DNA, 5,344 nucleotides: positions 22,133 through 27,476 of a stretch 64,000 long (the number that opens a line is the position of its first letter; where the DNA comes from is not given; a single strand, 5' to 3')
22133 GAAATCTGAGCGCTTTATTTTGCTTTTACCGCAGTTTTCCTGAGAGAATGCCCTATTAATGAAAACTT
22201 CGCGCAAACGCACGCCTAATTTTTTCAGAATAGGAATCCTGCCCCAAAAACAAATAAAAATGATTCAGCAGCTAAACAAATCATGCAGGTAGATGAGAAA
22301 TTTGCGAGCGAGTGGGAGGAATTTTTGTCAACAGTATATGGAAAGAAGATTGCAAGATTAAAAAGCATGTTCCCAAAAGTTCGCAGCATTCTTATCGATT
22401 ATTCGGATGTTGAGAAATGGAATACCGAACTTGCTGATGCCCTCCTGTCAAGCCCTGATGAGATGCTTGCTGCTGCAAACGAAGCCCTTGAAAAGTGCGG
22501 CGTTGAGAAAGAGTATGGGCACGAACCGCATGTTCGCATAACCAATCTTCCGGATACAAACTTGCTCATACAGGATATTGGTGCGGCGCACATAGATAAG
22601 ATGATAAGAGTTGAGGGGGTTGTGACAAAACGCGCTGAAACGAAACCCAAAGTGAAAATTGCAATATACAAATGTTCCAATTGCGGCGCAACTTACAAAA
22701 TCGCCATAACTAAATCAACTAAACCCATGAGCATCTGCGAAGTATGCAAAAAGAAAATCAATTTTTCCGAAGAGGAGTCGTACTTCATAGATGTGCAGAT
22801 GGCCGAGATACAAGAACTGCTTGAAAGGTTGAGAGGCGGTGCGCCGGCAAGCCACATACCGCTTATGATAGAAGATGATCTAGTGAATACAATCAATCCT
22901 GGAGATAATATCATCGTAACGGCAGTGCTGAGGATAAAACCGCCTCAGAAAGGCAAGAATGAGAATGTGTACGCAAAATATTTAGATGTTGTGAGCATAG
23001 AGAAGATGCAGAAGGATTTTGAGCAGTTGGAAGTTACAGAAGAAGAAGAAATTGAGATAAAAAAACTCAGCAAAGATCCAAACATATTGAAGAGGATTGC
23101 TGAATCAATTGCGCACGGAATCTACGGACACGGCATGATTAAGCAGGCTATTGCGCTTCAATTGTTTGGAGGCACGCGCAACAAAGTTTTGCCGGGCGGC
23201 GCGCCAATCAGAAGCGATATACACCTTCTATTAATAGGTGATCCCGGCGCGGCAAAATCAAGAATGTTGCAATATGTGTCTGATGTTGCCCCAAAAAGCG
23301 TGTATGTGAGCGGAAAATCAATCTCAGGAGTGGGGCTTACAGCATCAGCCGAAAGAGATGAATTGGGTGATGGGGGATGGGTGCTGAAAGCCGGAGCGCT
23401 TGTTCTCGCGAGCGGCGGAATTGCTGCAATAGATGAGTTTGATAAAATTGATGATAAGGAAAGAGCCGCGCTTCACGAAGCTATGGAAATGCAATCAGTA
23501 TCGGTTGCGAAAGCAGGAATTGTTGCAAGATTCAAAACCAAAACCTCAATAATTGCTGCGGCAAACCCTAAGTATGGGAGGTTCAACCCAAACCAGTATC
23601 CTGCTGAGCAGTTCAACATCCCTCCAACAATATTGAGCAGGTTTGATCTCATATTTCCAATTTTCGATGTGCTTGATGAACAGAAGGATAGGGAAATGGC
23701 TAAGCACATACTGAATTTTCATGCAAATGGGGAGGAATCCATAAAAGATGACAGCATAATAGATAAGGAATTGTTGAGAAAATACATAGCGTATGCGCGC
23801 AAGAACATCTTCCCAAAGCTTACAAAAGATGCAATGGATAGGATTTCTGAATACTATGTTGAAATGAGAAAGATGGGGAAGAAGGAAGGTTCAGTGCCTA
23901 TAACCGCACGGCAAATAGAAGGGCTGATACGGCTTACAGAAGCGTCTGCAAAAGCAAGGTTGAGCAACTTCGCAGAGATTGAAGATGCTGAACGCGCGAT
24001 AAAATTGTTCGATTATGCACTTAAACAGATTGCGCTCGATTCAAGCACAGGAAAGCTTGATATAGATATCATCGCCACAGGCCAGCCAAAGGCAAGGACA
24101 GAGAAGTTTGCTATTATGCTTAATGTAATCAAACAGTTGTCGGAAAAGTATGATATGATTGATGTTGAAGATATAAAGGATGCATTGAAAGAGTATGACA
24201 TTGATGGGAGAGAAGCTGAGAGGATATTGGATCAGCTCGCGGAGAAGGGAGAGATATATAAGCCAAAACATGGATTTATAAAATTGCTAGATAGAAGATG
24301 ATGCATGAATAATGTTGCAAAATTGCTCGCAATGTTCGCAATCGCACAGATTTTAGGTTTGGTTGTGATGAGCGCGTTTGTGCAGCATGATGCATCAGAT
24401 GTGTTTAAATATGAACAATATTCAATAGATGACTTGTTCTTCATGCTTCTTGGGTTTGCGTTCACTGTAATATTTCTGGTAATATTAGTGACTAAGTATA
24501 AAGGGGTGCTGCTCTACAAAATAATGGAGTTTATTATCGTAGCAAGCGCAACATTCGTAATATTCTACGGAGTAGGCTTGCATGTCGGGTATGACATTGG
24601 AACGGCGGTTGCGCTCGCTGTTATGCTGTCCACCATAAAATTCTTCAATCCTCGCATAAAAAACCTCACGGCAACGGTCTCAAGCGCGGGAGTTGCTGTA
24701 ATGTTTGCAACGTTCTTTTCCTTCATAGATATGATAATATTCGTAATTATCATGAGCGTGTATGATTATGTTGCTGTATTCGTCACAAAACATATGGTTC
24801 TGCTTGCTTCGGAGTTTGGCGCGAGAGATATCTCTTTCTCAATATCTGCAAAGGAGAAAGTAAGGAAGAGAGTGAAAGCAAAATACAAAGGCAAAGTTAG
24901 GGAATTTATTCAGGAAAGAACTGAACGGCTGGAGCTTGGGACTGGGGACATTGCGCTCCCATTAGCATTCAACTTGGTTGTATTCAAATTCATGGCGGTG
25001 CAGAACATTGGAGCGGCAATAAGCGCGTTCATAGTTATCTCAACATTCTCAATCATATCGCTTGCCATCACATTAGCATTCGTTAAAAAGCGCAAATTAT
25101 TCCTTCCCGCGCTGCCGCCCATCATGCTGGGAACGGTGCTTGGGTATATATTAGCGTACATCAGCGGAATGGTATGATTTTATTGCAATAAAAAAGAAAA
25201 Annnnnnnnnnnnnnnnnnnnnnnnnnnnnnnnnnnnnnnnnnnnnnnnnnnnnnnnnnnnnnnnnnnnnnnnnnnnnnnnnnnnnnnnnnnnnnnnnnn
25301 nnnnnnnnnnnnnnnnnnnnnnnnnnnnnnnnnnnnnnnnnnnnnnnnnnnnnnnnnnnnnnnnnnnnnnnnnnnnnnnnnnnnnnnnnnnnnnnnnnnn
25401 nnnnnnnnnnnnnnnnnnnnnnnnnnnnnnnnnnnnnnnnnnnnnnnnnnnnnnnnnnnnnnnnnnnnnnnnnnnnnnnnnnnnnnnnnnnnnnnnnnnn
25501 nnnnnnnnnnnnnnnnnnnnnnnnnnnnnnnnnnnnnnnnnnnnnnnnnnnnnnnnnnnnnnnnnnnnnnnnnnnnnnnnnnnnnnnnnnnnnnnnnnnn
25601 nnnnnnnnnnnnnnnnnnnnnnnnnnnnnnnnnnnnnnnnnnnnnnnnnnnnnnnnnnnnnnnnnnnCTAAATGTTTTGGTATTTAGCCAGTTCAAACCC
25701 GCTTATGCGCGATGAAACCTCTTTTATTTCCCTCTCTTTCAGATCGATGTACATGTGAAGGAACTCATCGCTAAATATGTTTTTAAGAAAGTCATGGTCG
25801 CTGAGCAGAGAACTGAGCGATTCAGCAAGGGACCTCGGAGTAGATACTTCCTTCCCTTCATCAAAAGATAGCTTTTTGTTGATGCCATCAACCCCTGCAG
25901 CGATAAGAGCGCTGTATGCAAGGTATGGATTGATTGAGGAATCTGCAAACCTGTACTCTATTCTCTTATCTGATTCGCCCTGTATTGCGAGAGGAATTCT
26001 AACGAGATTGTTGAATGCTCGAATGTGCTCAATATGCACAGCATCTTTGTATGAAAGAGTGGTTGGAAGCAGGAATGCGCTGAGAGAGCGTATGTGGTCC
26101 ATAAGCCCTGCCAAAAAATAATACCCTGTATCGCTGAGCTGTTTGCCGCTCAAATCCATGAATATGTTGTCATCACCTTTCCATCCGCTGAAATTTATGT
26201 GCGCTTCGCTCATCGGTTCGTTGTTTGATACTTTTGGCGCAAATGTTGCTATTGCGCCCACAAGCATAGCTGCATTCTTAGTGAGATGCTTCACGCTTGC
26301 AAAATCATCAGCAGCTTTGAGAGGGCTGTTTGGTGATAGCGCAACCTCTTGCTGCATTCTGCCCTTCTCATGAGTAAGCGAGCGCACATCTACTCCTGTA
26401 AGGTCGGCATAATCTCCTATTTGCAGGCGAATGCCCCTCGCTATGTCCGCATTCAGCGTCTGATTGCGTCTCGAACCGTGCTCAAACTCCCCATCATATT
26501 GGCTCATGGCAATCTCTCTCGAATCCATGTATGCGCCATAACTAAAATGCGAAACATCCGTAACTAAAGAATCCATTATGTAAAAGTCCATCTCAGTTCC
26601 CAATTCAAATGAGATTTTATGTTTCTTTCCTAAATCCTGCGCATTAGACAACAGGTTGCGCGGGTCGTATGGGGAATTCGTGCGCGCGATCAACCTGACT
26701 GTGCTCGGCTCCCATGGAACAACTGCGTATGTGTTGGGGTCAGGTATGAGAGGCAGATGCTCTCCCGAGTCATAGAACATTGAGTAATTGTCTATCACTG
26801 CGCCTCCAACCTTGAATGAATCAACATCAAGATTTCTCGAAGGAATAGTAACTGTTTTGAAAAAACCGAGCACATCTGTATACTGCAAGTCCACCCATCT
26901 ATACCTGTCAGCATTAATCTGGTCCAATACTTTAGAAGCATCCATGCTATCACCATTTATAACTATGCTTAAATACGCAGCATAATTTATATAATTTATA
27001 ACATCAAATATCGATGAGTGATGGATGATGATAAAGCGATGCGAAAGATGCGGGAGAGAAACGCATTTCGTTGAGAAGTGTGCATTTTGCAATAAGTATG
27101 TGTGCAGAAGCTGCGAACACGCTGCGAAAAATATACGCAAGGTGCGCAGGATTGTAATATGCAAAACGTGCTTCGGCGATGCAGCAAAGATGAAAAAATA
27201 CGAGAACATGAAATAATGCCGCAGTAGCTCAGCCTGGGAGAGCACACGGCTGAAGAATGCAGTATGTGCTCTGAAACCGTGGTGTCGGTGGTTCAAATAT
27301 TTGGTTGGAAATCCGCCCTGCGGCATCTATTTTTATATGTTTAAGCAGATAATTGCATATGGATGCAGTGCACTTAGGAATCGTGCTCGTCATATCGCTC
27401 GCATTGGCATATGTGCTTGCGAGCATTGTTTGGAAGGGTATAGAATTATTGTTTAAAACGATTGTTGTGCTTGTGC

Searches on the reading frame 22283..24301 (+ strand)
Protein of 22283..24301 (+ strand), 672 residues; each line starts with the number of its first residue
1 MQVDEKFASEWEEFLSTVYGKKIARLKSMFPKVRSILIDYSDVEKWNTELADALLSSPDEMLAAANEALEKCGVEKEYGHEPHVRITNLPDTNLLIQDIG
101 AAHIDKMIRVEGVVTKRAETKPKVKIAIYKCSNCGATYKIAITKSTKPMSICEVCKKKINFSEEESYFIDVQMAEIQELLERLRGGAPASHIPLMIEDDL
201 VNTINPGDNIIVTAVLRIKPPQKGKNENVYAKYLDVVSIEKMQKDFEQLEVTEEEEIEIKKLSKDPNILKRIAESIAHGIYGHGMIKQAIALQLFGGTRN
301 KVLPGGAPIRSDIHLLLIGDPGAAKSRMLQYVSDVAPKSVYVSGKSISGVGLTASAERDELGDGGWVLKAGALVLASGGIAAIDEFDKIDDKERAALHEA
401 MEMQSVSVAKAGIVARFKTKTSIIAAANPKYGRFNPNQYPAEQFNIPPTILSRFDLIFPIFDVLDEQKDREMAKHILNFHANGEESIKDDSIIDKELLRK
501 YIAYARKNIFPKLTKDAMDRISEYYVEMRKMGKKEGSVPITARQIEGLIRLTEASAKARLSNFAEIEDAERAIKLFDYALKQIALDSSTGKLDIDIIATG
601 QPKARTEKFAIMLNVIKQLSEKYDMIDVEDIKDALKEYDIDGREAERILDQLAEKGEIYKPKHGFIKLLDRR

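Call 63: search_protein_families(library=pfam, proteins=[window:22283-24301:+], max_evalue=0.0001)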
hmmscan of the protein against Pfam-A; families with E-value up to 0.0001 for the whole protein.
window:22283-24301:+ (672 aa): 7 families
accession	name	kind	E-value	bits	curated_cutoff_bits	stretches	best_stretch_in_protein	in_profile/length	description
PF00493.29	MCM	-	1e-86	290.1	23.3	1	257-480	3-224/224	MCM P-loop domain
PF17855.7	MCM_lid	-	2.2e-29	102.2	27.4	1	496-577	1-84/87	MCM AAA-lid domain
PF17207.9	MCM_OB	-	1.4e-25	89.9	24.8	1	96-219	2-125/126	MCM OB domain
PF01078.27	Mg_chelatase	-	2.8e-08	33.8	20.3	1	363-429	92-158/207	Magnesium chelatase, subunit ChlI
PF07728.20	AAA_5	-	4.8e-08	33.5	22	1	314-432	1-126/139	AAA domain (dynein-related subfamily)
PF14551.11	MCM_N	-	6.7e-08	33.3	24.9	1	16-76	18-76/95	MCM N-terminal domain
PF21120.3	MCM_WH_arc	-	3.9e-05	24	26.1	0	608-667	2-63/63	Archaeal MCM, winged-helix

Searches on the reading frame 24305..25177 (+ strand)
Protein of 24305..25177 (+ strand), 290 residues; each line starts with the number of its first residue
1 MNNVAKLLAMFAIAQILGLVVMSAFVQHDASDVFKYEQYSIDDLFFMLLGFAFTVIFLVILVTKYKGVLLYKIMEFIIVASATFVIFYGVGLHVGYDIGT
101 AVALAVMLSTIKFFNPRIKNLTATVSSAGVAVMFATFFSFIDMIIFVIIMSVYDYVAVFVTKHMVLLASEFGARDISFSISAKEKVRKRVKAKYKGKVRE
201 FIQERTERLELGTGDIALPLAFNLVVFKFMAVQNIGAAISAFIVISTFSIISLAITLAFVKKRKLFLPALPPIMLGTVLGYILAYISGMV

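Call 63: search_protein_families(library=pfam, proteins=[window:24305-25177:+], max_evalue=0.0001)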
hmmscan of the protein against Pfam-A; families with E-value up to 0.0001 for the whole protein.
window:24305-25177:+ (290 aa): 1 family
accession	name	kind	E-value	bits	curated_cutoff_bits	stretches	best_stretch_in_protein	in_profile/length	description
PF06550.16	SPP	-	2e-14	54.2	23.9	1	9-286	2-279/283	Signal-peptide peptidase, presenilin aspartyl protease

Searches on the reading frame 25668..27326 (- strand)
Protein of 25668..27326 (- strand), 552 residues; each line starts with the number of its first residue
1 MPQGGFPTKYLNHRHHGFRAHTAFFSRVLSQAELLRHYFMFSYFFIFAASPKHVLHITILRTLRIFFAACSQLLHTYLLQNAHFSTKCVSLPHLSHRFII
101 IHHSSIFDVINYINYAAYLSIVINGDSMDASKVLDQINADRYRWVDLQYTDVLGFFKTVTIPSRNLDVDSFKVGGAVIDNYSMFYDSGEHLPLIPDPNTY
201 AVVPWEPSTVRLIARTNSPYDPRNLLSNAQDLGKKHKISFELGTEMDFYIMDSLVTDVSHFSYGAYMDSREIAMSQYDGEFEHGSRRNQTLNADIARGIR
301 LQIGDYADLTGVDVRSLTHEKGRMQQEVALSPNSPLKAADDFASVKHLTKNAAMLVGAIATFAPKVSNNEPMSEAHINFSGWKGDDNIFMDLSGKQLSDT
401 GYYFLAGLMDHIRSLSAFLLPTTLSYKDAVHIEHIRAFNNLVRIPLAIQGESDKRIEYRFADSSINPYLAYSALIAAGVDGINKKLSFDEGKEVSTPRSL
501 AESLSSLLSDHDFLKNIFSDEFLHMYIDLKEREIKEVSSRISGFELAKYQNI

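Call 63: search_protein_families(library=pfam, proteins=[window:25668-27326:-], max_evalue=0.0001)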
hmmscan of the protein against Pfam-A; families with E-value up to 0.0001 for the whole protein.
window:25668-27326:- (552 aa): 2 families
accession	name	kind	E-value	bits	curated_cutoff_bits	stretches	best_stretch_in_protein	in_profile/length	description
PF00120.29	Gln-synt_C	-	1.1e-59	202.6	24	1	220-549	2-344/344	Glutamine synthetase, catalytic domain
PF03951.24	Gln-synt_N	-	1.2e-07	31.7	33.4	1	143-214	3-77/82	Glutamine synthetase, beta-Grasp domain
